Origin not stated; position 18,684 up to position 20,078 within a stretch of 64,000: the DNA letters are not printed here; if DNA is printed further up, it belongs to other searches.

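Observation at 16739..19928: Three unknown genes translationally coupled to the paaABCDE-paaR operon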

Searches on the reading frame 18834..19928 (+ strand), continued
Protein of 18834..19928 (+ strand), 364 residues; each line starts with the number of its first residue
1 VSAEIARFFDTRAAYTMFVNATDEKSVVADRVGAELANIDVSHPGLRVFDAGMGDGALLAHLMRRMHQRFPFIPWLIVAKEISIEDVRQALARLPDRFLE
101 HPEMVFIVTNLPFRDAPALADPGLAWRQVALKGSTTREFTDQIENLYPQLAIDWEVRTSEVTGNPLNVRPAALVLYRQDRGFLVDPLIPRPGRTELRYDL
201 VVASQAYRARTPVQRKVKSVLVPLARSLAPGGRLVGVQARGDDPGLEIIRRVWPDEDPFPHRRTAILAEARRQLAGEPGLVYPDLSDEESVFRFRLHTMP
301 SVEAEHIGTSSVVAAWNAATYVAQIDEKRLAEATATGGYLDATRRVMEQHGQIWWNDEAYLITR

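Call 19: find_related_loci(query=A1, collection=genome_contigs, flank=10000)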
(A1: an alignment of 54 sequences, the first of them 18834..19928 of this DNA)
Query A1 (364 aa) in genome_contigs; peptide patterns used: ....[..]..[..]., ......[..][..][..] (x = any residue, [..] = any of these).
600 stretches matched a pattern (row limit reached: there are more); 547 encode a relative of the query (tblastn E <= 1e-3); the best 80 are kept; 80 distinct loci.
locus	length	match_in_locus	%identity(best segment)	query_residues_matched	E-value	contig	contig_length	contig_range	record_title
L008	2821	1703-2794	86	1-364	0e+0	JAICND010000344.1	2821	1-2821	MAG: Acidimicrobiia bacterium isolate OF_bin.28 k141_3847259_length_2821_cov_6.7761, whole genome shotgun sequence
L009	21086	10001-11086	62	7-364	3e-149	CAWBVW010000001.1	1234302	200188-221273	MAG: uncultured bacterium isolate MFD09779.bin.1.214 genome assembly, contig: contig_17678, whole genome shotgun sequenc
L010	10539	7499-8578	62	7-364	5e-148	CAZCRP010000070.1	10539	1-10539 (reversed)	MAG TPA_asm: uncultured Acidimicrobiaceae bacterium isolate SRP217488_co1_44 genome assembly, contig: NODE_5083_length_1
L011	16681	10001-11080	63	7-364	6e-147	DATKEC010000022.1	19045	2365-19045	MAG TPA_asm: Acidimicrobiia bacterium isolate SMAG_U14489 k141_20425, whole genome shotgun sequence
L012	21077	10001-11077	61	7-364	3e-143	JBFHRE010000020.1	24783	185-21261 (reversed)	MAG: Acidimicrobiia bacterium isolate Mix_sand08.2021.06.Z.3 k141_1563028_length_24783_cov_11.2494, whole genome shotgun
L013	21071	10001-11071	62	7-364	4e-143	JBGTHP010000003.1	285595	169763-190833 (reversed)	MAG: Acidimicrobiia bacterium isolate JTS-RE241 k141_2618339, whole genome shotgun sequence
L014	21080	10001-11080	61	6-364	1e-139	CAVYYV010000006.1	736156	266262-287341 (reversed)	MAG: uncultured Acidimicrobiia bacterium isolate MFD02923.bin.1.45 genome assembly, contig: contig_11584, whole genome s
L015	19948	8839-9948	61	2-364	8e-139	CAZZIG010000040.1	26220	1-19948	MAG TPA_asm: uncultured Acidimicrobiaceae bacterium isolate binchicken_co31_359 genome assembly, contig: k141_824290, wh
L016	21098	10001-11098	61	5-364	1e-137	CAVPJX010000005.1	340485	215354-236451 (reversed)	MAG: uncultured Actinomycetes bacterium isolate MFD10007.bin.1.62 genome assembly, contig: contig_34626, whole genome sh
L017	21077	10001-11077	59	8-364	3e-137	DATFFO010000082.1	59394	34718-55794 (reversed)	MAG TPA_asm: Acidimicrobiia bacterium isolate SMAG_U8638 k141_199599, whole genome shotgun sequence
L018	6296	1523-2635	56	2-364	8e-136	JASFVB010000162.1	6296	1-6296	MAG: Acidimicrobiia bacterium isolate D1105M12metaG_Bin_69 D1105M12metaG_FD_scaffold_1779_c1, whole genome shotgun seque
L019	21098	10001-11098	57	1-364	5e-134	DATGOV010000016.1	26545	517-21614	MAG TPA_asm: Acidimicrobiia bacterium isolate SMAG_U10378 k141_537232, whole genome shotgun sequence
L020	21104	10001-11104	58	6-364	2e-133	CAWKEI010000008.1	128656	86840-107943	MAG: uncultured Acidobacteriota bacterium isolate MFD08497.bin.1.135 genome assembly, contig: contig_192364, whole genom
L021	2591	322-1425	59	1-364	1e-139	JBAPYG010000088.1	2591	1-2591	MAG: Acidimicrobiia bacterium isolate MFD00166_ilm_asm_bin5 k127_101007, whole genome shotgun sequence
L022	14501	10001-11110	57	4-364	7e-132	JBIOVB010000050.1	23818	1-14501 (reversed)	MAG: Acidimicrobiia bacterium isolate MAG119 k127_2461818, whole genome shotgun sequence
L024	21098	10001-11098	57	1-364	9e-131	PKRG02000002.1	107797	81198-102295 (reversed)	MAG: Acidimicrobiia bacterium isolate ZC4RG17 NODE_59_length_107797_cov_30.618422, whole genome shotgun sequence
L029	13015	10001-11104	56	6-364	3e-128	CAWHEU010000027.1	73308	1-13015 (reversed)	MAG: uncultured Acidobacteriota bacterium isolate MFD00962.bin.2.52 genome assembly, contig: contig_83962, whole genome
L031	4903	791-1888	56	5-364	1e-126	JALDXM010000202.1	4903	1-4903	MAG: Actinomycetota bacterium isolate MCT-CON-17 NODE_3979_length_4903_cov_3.423061, whole genome shotgun sequence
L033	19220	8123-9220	53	7-364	8e-125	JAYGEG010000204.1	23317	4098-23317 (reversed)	MAG: Rhodospirillales bacterium isolate OC3_3000m_MAG_266 OC3_3000m_contig_968718, whole genome shotgun sequence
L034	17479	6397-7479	56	6-364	7e-124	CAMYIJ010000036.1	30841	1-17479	MAG: uncultured Acidimicrobiaceae bacterium isolate FCS_M_Acidobacteriota_17 genome assembly, contig: scaffold_1156, who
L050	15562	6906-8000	52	7-364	4e-120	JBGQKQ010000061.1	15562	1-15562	MAG: Gammaproteobacteria bacterium isolate OBJ2_061818_050_58 k141_1930912_length_15562_cov_13.5264, whole genome shotgu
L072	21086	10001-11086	49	7-361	2e-118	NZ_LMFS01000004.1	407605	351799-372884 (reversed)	Pseudolabrys sp. Root1462 contig_4, whole genome shotgun sequence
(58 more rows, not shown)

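Call 27: predict_structure(alignment_id=A1)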
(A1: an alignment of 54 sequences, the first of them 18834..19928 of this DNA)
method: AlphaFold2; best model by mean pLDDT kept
length: 364 residues; sequences in the alignment: 54
mean_pLDDT: 89.0   pTM: 0.88
mean pLDDT of the five models: 89.0, 88.3, 88.0, 86.3, 86.2
residues with pLDDT >= 90: 258; 70-90: 75; 50-70: 19; < 50: 12
segments of 3 or more residues with pLDDT < 50: 1-3, 300-308
pLDDT, mean of each block of 10 residues (from residue 1): 52 76 91 95 95 90 94 95 91 94 97 93 94 96 97 88 81 97 94 88 77 91 96 95 94 91 95 96 94 79 46 88 87 89 92 93 98
secondary structure, 60 per line:
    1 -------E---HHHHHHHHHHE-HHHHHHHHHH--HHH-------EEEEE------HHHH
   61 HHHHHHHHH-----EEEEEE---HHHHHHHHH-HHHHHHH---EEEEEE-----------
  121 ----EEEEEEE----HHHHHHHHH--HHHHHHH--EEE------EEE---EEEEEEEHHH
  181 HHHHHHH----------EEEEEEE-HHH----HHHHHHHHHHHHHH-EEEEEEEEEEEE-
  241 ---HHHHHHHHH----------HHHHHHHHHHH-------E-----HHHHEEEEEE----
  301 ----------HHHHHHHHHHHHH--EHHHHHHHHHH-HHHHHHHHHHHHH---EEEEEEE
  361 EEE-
elements in order: H12-21 H24-33 E46-50 H57-69 E75-80 H84-92 H94-100 E104-109 E125-131 H136-144 H147-153 E156-158 E165-167 E171-177 H178-187 E198-204 H213-226 E228-239 H244-252 H263-273 H287-290 E291-296 H311-323 H327-336 H338-350 E354-363

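Call 29: fold_search(model_id=the predicted structure, library=pdb)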
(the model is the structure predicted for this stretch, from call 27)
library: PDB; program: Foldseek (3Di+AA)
matches with E <= 10: 1448; with E <= 0.001: 197
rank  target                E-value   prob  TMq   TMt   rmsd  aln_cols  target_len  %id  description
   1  1jqd_A                2.8e-09  1.00  0.47  0.58   8.6       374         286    9  Crystal Structure Analysis of Human Histamine Methyltransferase (Thr105 Polymorphic Variant) Complexed with AdoHcy and (released 2002-08-06)
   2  2aou_B                5.8e-09  1.00  0.46  0.56  10.7       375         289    9  Histamine Methyltransferase Complexed with the Antimalarial Drug Amodiaquine (released 2005-09-13)
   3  1jqd_B                9.4e-09  1.00  0.46  0.56   9.4       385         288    8  Crystal Structure Analysis of Human Histamine Methyltransferase (Thr105 Polymorphic Variant) Complexed with AdoHcy and (released 2002-08-06)
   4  2aow_A                1.4e-08  1.00  0.44  0.53  10.7       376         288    9  Histamine Methyltransferase (Natural Variant I105) Complexed with the Acetylcholinesterase Inhibitor and Altzheimer's  (released 2005-09-13)
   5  1jqe_A                1.6e-08  1.00  0.42  0.53  11.2       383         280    9  Crystal Structure Analysis of Human Histamine Methyltransferase (Ile105 Polymorphic Variant) Complexed with AdoHcy and (released 2002-08-06)
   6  5w7k_B                1.4e-07  1.00  0.45  0.57   6.2       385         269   11  Crystal structure of OxaG (released 2018-06-27)
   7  5jgl_A                3.8e-07  1.00  0.39  0.49   8.8       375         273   12  Crystal structure of GtmA in complex with S-Adenosylmethionine (released 2017-03-01)
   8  5w7k_A                4.0e-07  1.00  0.48  0.60   5.8       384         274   11  Crystal structure of OxaG (released 2018-06-27)
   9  2yr0_A                6.4e-07  1.00  0.37  0.51   8.1       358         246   12  Crystal Structure of Hypothetical Methyltransferase TTHA0223 from Thermus thermophilus HB8 (released 2007-10-02)
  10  2yqz_A                7.2e-07  1.00  0.45  0.59   7.1       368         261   12  Crystal Structure of Hypothetical Methyltransferase TTHA0223 from Thermus thermophilus HB8 complexed with S-adenosylme (released 2007-10-02)
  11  5jgl_B                9.2e-07  1.00  0.41  0.52   8.5       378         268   12  Crystal structure of GtmA in complex with S-Adenosylmethionine (released 2017-03-01)
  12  5w7m                  1.2e-06  1.00  0.44  0.55   6.7       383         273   12  Crystal structure of RoqN (released 2018-06-27)
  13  5egp_B                1.8e-06  1.00  0.49  0.61   6.2       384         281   12  Crystal structure of the S-methyltransferase TmtA (released 2016-02-03)
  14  5f2o_B                1.8e-06  1.00  0.39  0.40  10.6       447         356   10  Crystal structure of mycobacterial fatty acid O-methyltransferase Q154A mutant in complex with SAH and 3-hydroxy-decan (released 2015-12-30)
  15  9sm1_B                1.9e-06  1.00  0.34  0.41  10.0       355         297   12  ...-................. from Pseudomonas chlororaphis in complex with SAH and FPP (released 2025-12-31)
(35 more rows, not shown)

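Call 32: search_protein_families(library=pfam, alignment_id=A2, max_evalue=0.001)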
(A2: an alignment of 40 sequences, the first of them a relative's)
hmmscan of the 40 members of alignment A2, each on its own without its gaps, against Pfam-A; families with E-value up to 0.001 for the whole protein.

A. member 1, L033:9240-10202:+ (320 aa): 1 family
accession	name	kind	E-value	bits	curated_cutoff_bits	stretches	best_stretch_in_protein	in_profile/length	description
PF02219.23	MTHFR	-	8.3e-26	91.4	24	2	18-138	8-131/287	Methylenetetrahydrofolate reductase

B. families by the number of members that match (of 40 scanned): 11 families
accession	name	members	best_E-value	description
PF02219.23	MTHFR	27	4.9e-35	Methylenetetrahydrofolate reductase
PF01717.24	Meth_synt_2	5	4e-20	Cobalamin-independent synthase, Catalytic domain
PF05221.23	AdoHcyase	2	1.3e-149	S-adenosyl-L-homocysteine hydrolase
PF00670.27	AdoHcyase_NAD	2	4.5e-82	S-adenosyl-L-homocysteine hydrolase, NAD binding domain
PF02826.25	2-Hacid_dh_C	2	1.7e-06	D-isomer specific 2-hydroxyacid dehydrogenase, NAD binding domain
PF07991.19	KARI_N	2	4.2e-05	Acetohydroxy acid isomeroreductase, NADPH-binding domain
PF03401.19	TctC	1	2e-77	Tripartite tricarboxylate transporter family receptor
PF02773.21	S-AdoMet_synt_C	1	7.7e-66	S-adenosylmethionine synthetase, C-terminal domain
PF01571.26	GCV_T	1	1.3e-42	Aminomethyltransferase folate-binding domain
PF02772.21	S-AdoMet_synt_M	1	1.6e-39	S-adenosylmethionine synthetase, central domain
PF00438.25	S-AdoMet_synt_N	1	1.1e-36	S-adenosylmethionine synthetase, N-terminal domain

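Call 41: search_protein_families(library=pfam, proteins=[L072:9698-11107:+, L072:11147-11995:+, L072:12083-13486:-, L072:8722-9333:+, L072:7882-8706:+, L072:6756-7976:+, L072:13631-14419:-, L072:14620-15732:+], max_evalue=0.01)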
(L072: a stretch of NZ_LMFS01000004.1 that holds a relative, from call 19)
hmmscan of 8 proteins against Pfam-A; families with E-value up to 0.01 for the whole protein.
L072:9698-11107:+ (469 aa): 0 families

L072:11147-11995:+ (282 aa): 1 family
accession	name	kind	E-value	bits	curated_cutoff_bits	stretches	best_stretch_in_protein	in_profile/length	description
PF02219.23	MTHFR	-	5e-09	36.4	24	1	34-216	41-225/287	Methylenetetrahydrofolate reductase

L072:12083-13486:- (467 aa): 1 family
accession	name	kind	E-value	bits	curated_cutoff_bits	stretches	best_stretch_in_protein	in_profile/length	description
PF01571.26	GCV_T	-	1.2e-39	136.6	25.6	1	35-255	23-235/255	Aminomethyltransferase folate-binding domain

L072:8722-9333:+ (203 aa): 1 family
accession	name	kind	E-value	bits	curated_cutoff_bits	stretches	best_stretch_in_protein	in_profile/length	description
PF00775.27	Dioxygenase_C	-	1.1e-17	64.6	27.3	1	46-163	24-150/182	Dioxygenase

L072:7882-8706:+ (274 aa): 3 families
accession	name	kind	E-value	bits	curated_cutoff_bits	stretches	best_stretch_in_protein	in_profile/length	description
PF00775.27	Dioxygenase_C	-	7.9e-53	179.1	27.3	1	82-262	2-182/182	Dioxygenase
PF12391.13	PCDO_beta_N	-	1.1e-09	38.2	24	1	52-77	9-34/34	Protocatechuate 3,4-dioxygenase beta subunit N terminal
PF13620.12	CarboxypepD_reg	-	6.9e-05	23.6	32.3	1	113-180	2-50/82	Carboxypeptidase regulatory-like domain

L072:6756-7976:+ (406 aa): 3 families
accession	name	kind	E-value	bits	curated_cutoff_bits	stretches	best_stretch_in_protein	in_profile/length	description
PF00108.29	Thiolase_N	-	9.4e-81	271.4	26.4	1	8-272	1-259/260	Thiolase, N-terminal domain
PF02803.24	Thiolase_C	-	3.1e-40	137.1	27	1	281-403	2-122/123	Thiolase, C-terminal domain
PF00109.32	ketoacyl-synt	-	1.1e-07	32.1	20.8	1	86-140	166-221/252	Beta-ketoacyl synthase, N-terminal domain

L072:13631-14419:- (262 aa): 0 families

L072:14620-15732:+ (370 aa): 1 family
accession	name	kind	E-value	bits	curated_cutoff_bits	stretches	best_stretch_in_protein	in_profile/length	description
PF01717.24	Meth_synt_2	-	1.1e-18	68.1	21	1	13-347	5-311/324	Cobalamin-independent synthase, Catalytic domain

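Call 43: search_protein_representatives(alignment_id=A1)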
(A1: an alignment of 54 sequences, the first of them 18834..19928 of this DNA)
Query: 54 sequences, 370 profile positions. Proteins with E-value up to 0.001 (for the whole library): 1085; up to 1e-10: 744; up to 1e-30: 237. The best 150 are listed.
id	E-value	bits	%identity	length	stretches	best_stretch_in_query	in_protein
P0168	3.7e-150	516.6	-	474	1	5-369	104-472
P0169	1.5e-143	494.8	-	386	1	6-369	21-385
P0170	2.6e-133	461.2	-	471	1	4-369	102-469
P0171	5.3e-132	456.9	-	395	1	4-368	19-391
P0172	7.3e-127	440.0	-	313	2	4-213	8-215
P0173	1.5e-124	432.3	-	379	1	4-368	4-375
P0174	1.9e-120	418.9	-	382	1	5-369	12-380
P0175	7.1e-118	410.4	-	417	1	5-369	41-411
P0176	6.8e-115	400.6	-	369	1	5-368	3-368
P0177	2.5e-113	395.4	-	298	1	78-369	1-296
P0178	4.4e-107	374.9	-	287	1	89-369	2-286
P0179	1.2e-103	363.6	-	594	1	2-266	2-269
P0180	1.3e-103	363.4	-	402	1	28-304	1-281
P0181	6.8e-102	357.8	-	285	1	88-369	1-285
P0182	3.3e-99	349.0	-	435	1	6-247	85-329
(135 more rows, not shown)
